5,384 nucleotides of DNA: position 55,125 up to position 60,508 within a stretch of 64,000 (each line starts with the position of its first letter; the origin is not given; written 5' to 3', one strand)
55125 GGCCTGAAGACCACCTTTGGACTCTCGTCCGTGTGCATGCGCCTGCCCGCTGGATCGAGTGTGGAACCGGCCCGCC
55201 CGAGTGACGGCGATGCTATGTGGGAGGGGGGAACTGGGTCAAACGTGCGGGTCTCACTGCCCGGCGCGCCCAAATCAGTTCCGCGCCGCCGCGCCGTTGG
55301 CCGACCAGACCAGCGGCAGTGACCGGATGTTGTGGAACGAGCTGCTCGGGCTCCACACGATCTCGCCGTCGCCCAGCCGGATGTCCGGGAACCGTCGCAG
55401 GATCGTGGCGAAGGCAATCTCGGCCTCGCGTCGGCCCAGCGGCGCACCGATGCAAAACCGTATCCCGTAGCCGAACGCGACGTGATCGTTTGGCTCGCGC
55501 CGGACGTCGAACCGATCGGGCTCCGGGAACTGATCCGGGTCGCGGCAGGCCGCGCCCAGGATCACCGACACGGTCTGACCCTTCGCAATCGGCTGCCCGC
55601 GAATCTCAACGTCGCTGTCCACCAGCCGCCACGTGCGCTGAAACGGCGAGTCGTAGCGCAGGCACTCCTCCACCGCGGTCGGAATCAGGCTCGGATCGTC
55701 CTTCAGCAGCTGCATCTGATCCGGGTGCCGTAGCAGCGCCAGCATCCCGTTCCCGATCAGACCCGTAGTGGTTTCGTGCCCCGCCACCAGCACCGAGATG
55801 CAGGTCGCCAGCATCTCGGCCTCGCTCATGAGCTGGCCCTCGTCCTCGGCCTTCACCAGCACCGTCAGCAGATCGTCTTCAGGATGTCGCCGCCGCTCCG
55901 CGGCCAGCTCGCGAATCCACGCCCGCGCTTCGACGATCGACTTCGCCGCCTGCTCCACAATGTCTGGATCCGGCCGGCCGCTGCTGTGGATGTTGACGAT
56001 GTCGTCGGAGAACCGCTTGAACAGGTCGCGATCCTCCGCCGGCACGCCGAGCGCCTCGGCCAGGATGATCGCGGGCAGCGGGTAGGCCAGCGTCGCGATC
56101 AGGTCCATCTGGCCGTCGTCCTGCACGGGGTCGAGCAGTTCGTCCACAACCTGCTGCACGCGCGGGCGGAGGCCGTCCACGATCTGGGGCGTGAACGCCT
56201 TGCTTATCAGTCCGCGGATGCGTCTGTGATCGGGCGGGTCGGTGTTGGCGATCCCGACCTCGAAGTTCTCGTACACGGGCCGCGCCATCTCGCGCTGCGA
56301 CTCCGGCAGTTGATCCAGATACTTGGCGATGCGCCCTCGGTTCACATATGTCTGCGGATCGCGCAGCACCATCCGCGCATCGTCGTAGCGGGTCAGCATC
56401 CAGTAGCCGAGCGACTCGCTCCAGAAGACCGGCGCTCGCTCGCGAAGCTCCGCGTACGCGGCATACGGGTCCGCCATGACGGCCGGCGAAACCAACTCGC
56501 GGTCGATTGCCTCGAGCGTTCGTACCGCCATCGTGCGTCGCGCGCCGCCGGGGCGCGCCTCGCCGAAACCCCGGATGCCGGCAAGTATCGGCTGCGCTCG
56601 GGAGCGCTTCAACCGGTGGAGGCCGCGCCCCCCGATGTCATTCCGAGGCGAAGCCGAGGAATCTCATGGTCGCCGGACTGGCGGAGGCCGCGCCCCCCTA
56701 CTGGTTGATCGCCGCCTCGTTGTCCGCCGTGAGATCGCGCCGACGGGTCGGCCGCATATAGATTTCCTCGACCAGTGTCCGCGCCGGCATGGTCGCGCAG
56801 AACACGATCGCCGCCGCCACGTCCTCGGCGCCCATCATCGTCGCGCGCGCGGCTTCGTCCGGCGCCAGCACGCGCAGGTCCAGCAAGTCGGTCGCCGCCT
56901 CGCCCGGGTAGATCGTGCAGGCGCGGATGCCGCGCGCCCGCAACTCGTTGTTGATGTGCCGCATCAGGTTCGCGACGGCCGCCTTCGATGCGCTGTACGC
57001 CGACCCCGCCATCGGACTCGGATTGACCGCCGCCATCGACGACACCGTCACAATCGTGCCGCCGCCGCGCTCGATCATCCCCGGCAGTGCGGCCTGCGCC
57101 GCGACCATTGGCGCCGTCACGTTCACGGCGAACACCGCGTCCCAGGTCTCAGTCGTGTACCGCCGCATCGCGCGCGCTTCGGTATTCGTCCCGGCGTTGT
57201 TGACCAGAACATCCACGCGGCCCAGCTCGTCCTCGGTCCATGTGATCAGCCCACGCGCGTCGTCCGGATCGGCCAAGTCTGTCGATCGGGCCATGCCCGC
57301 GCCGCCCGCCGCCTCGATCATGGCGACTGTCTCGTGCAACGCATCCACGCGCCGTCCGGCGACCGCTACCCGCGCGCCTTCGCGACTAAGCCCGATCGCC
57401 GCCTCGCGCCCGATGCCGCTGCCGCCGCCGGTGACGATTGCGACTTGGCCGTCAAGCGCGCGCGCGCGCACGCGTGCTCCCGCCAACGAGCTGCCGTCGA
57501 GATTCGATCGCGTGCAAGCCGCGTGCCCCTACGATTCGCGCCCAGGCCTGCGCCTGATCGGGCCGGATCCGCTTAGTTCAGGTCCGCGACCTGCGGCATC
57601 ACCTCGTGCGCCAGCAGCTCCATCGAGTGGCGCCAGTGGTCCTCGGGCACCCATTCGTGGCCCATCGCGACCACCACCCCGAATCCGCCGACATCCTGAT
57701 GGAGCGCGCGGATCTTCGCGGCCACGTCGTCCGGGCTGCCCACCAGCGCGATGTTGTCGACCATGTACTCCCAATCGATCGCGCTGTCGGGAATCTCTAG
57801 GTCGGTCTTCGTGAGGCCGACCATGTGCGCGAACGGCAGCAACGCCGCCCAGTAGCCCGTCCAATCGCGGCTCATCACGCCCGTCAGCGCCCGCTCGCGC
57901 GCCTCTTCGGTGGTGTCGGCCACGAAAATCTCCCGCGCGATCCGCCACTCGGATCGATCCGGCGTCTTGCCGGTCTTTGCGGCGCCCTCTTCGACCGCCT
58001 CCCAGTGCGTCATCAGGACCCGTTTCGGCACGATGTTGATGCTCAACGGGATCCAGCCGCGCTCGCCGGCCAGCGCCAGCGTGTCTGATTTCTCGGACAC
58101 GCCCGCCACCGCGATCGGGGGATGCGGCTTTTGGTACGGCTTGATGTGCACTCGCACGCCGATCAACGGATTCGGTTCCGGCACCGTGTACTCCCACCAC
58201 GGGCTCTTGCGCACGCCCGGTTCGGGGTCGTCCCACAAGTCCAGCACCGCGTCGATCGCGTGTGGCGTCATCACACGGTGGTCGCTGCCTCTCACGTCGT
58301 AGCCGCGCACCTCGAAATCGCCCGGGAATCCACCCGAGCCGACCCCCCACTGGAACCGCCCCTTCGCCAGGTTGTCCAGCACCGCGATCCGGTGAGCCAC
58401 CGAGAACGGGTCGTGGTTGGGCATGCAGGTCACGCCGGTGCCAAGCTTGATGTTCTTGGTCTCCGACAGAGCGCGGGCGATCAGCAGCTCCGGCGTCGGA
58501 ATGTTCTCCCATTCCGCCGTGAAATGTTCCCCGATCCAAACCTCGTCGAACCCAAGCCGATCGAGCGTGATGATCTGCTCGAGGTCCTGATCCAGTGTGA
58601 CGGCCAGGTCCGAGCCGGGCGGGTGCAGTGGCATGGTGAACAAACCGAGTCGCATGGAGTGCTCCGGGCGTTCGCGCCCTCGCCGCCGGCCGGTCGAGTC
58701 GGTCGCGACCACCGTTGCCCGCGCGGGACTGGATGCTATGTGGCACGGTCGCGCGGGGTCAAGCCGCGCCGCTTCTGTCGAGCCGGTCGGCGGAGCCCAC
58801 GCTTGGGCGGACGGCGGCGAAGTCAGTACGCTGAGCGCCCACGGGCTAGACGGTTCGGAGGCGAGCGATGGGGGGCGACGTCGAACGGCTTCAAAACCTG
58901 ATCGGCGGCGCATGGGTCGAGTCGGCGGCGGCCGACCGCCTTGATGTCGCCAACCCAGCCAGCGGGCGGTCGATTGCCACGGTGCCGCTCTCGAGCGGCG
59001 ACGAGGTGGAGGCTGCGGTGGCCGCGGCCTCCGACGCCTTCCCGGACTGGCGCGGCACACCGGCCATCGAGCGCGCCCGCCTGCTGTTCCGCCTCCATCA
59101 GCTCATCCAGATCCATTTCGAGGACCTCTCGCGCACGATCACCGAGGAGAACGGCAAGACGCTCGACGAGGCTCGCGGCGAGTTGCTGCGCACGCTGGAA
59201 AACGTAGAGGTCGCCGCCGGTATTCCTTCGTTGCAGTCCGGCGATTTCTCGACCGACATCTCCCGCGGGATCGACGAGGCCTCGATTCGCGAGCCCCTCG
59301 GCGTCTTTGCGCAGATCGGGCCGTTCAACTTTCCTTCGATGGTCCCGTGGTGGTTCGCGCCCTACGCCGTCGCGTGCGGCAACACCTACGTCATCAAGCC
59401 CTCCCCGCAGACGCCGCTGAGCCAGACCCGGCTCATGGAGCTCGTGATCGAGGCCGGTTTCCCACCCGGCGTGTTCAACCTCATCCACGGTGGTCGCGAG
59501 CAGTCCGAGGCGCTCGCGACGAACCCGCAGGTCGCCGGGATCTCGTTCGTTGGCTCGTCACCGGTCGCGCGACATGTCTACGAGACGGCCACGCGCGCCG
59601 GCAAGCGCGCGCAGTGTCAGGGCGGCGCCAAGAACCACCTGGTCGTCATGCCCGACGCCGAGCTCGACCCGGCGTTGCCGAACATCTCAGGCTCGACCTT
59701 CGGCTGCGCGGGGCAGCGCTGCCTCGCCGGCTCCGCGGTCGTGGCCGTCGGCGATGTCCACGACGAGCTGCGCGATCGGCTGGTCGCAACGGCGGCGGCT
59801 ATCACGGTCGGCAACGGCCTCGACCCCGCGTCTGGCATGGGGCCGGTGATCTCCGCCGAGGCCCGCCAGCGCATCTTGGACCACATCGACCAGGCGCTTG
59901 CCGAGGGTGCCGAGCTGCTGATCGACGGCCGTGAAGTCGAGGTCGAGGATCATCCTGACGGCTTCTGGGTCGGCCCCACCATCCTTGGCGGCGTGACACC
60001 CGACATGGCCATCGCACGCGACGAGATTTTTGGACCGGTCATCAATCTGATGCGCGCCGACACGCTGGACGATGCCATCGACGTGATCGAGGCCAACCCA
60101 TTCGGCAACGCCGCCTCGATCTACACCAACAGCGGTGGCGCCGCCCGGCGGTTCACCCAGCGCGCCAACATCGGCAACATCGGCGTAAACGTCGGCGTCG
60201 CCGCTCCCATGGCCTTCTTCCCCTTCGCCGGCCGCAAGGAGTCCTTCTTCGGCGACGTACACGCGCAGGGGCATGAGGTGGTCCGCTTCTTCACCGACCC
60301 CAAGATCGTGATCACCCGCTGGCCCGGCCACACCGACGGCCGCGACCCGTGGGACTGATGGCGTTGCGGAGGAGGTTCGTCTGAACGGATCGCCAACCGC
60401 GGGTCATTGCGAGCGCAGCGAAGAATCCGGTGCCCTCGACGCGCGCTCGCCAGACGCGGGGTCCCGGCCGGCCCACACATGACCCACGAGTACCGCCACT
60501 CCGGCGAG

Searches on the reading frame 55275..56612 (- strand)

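Call 52: search_protein_families(library=pfam, max_evalue=0.0001, proteins=[window:55275-56612:-])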
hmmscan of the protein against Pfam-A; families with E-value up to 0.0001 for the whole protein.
window:55275-56612:- (445 aa): 1 family
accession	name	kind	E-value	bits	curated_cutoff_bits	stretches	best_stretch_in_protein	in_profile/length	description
PF00067.27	p450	-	3.5e-35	122.1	22.8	1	112-408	73-432/462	Cytochrome P450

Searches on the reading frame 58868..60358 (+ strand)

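Call 52: search_protein_families(library=pfam, max_evalue=0.0001, proteins=[window:58868-60358:+])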
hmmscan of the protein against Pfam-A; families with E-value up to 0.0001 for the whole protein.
window:58868-60358:+ (496 aa): 1 family
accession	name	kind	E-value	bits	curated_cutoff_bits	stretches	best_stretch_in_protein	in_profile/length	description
PF00171.27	Aldedh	-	6.5e-138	460.6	23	1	16-481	1-461/461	Aldehyde dehydrogenase family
